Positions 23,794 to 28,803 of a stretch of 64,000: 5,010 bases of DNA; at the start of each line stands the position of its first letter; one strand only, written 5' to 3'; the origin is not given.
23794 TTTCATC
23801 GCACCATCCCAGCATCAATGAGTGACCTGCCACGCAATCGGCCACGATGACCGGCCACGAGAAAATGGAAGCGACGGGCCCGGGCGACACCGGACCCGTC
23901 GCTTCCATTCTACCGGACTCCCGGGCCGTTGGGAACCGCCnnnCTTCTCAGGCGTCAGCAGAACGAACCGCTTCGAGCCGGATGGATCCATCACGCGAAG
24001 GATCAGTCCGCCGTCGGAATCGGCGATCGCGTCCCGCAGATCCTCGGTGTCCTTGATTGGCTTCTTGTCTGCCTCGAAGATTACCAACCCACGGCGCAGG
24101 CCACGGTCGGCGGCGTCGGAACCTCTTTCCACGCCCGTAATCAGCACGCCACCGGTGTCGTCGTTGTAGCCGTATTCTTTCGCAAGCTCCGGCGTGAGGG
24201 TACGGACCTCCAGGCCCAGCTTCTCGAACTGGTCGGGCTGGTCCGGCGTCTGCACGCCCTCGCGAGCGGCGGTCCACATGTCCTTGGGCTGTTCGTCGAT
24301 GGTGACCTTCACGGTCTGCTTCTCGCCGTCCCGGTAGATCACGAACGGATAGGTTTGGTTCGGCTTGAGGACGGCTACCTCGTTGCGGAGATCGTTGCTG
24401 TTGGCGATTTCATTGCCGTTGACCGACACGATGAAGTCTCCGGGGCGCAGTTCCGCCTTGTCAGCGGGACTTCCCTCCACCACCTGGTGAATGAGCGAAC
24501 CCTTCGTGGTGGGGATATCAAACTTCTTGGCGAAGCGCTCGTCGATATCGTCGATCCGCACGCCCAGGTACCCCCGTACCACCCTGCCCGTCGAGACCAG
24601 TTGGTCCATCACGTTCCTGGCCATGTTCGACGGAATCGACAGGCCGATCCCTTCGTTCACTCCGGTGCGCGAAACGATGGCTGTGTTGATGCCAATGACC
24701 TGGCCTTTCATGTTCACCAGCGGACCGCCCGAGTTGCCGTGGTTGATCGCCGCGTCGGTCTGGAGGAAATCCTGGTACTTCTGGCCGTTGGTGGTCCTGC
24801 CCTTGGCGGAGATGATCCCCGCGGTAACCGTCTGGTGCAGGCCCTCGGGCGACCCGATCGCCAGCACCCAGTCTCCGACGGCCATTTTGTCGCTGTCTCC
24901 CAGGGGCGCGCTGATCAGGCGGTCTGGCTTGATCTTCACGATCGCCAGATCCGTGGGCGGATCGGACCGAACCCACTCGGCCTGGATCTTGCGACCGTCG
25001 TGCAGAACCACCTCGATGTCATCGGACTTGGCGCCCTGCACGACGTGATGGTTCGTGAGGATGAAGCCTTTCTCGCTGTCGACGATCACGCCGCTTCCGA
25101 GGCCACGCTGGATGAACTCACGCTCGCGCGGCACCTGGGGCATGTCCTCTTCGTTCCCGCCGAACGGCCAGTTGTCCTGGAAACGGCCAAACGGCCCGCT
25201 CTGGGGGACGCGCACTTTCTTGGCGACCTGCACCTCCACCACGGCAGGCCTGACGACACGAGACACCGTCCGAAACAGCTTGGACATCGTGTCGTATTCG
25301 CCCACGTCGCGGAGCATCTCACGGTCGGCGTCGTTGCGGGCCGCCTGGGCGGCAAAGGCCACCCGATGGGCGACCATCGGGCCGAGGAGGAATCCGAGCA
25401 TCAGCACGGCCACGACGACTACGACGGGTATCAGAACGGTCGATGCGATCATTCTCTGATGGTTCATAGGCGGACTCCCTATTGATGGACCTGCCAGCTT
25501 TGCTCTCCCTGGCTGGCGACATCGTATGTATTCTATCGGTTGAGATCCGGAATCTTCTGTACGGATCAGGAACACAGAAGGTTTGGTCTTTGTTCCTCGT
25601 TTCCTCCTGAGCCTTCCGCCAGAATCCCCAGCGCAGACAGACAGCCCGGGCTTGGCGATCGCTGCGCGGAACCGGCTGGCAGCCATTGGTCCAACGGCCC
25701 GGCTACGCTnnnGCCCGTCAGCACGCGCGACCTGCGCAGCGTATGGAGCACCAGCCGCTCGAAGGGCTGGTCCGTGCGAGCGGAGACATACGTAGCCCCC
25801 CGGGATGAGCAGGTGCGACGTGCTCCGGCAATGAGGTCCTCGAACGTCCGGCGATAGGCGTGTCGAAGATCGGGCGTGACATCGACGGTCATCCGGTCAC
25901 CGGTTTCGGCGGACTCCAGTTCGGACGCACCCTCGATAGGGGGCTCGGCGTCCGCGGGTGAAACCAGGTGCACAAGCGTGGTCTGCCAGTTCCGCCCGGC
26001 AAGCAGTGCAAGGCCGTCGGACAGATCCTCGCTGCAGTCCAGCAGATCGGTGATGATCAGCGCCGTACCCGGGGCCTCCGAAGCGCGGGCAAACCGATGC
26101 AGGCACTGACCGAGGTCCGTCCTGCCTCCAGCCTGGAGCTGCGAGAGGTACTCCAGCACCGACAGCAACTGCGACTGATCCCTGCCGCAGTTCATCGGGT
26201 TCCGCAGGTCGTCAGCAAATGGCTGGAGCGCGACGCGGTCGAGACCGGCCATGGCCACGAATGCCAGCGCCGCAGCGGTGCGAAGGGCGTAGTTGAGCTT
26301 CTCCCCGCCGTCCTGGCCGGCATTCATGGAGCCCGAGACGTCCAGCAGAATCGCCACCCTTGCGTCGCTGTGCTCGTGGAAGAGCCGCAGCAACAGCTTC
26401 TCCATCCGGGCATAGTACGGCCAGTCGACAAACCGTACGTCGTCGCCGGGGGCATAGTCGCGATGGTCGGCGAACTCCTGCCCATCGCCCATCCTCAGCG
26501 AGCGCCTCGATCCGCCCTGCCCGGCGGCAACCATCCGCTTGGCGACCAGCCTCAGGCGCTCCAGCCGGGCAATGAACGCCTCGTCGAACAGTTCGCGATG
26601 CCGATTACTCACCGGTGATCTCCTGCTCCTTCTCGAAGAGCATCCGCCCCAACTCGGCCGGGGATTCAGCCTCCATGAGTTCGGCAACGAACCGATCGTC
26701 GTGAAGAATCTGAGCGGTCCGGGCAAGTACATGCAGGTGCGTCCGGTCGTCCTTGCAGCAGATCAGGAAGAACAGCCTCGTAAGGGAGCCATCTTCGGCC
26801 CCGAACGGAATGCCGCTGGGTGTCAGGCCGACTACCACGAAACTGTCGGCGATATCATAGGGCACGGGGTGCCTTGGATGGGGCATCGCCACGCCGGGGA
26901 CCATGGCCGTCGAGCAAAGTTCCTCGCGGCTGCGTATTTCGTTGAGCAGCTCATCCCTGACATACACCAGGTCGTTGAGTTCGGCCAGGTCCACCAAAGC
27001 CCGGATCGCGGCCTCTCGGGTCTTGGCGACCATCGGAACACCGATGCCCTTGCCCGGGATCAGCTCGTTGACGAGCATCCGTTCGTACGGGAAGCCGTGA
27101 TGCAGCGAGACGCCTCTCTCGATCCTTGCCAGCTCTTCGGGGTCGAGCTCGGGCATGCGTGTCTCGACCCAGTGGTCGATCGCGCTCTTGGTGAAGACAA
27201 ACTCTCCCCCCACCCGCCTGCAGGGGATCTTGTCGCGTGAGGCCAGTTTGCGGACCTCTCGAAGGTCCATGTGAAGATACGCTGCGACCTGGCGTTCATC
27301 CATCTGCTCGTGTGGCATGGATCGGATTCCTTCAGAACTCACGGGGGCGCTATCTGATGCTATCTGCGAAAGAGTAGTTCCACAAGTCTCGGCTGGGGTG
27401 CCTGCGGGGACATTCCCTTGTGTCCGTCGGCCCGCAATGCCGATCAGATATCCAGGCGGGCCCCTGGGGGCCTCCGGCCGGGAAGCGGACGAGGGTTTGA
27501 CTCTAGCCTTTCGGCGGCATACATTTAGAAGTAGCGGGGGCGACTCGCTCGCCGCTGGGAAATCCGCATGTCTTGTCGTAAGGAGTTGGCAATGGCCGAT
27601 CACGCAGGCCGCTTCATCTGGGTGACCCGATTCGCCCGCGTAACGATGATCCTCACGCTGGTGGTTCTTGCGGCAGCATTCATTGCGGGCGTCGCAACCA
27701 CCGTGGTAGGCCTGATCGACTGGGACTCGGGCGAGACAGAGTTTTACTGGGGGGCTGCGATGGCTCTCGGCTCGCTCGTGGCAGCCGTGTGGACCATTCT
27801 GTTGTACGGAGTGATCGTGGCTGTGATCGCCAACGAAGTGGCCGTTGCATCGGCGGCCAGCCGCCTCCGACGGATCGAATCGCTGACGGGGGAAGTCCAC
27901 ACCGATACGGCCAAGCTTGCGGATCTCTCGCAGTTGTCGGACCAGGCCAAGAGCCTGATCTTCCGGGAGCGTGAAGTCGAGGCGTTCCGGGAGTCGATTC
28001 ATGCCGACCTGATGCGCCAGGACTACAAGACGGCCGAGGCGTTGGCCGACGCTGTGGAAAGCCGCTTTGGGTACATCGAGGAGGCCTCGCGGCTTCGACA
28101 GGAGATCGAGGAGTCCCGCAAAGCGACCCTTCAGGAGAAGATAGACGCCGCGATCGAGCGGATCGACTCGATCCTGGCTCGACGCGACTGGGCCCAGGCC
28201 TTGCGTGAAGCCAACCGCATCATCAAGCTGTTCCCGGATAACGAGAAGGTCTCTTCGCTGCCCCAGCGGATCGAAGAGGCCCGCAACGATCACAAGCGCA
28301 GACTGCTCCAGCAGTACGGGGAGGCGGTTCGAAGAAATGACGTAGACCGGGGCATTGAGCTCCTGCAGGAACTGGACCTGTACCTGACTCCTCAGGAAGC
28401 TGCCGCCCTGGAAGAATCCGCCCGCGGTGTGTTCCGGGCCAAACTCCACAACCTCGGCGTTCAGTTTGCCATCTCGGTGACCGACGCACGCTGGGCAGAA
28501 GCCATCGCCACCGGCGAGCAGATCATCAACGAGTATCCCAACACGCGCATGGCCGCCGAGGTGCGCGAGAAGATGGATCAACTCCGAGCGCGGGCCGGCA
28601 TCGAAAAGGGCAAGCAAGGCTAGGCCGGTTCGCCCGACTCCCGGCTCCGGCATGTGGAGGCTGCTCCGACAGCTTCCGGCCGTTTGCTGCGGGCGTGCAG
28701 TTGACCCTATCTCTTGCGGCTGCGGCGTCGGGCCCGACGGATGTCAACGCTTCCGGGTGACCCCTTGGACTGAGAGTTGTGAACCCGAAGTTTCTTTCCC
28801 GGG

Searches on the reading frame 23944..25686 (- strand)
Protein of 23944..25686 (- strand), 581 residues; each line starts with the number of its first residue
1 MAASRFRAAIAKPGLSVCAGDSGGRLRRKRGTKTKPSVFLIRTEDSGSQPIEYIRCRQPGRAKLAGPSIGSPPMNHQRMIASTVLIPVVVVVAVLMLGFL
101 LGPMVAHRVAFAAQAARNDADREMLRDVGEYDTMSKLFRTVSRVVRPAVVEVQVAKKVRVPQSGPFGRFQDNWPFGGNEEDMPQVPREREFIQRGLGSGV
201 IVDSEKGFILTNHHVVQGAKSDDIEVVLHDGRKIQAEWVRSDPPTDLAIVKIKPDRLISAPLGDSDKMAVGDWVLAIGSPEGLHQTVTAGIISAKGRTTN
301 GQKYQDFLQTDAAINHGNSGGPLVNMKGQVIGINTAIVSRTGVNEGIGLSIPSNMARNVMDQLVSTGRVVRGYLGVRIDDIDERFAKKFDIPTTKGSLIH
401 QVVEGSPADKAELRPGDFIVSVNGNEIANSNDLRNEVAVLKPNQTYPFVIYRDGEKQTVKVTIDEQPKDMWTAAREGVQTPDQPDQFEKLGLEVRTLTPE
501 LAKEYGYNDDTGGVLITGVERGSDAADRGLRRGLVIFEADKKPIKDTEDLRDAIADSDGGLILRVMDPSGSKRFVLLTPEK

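Call 58: search_protein_families(library=pfam, proteins=[window:23944-25686:-], max_evalue=0.0001)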
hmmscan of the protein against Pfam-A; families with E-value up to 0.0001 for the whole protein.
window:23944-25686:- (581 aa): 6 families
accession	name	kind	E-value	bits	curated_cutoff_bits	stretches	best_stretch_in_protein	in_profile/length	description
PF13365.12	Trypsin_2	-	1.1e-34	120.7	27.6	1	197-333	1-144/144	Trypsin-like peptidase domain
PF13180.12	PDZ_2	-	5.9e-22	78.2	27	1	372-463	1-80/80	PDZ domain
PF00089.32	Trypsin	-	6.1e-21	75.7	20.6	1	197-358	27-218/220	Trypsin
PF17820.7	PDZ_6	-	4.3e-16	58.8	27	1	399-433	2-36/54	PDZ domain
PF00595.29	PDZ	-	2.3e-12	47.5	23.2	1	370-443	8-73/81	PDZ domain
PF10459.15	Peptidase_S46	-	3.1e-05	23.3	22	0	306-334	623-650/698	Peptidase S46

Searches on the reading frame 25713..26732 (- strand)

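Call 59: search_protein_families(library=pfam, proteins=[window:25713-26732:-], max_evalue=0.0001)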
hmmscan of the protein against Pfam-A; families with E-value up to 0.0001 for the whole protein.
window:25713-26732:- (340 aa): 2 families
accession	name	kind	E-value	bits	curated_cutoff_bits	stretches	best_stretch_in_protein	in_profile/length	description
PF01882.25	DUF58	-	1.2e-34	119.9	23.4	1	89-298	1-211/216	Protein of unknown function DUF58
PF13519.12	VWA_2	-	1.8e-08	35.4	27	1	126-229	1-105/107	von Willebrand factor type A domain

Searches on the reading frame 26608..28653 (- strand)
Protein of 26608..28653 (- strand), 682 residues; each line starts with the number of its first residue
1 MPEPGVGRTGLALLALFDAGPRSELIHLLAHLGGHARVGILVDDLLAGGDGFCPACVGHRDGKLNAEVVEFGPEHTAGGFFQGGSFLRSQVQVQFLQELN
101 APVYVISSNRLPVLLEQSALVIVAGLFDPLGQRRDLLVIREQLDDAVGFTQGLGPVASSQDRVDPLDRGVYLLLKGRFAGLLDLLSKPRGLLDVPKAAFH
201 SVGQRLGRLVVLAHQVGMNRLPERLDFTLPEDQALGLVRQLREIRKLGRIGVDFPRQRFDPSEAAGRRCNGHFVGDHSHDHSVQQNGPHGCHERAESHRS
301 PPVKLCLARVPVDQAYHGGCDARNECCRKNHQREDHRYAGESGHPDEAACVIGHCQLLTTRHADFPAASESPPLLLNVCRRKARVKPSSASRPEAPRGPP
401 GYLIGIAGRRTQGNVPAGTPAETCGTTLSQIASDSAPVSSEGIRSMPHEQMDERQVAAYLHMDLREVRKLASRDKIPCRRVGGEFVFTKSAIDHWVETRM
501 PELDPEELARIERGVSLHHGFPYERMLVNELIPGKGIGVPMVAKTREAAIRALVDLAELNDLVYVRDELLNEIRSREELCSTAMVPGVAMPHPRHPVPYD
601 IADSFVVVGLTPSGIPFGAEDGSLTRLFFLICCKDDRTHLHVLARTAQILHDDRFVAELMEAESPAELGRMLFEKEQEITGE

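Call 59: search_protein_families(library=pfam, proteins=[window:26608-28653:-], max_evalue=0.0001)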
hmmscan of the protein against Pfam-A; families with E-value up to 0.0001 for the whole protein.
window:26608-28653:- (682 aa): 2 families
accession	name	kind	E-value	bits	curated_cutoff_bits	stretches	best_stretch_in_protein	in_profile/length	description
PF00359.27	PTS_EIIA_2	-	4.4e-23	82.3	27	1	537-672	8-141/144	Phosphoenolpyruvate-dependent sugar phosphotransferase system, EIIA 2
PF12728.13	HTH_17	-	8.2e-08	32.8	27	1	454-499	5-50/51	Helix-turn-helix domain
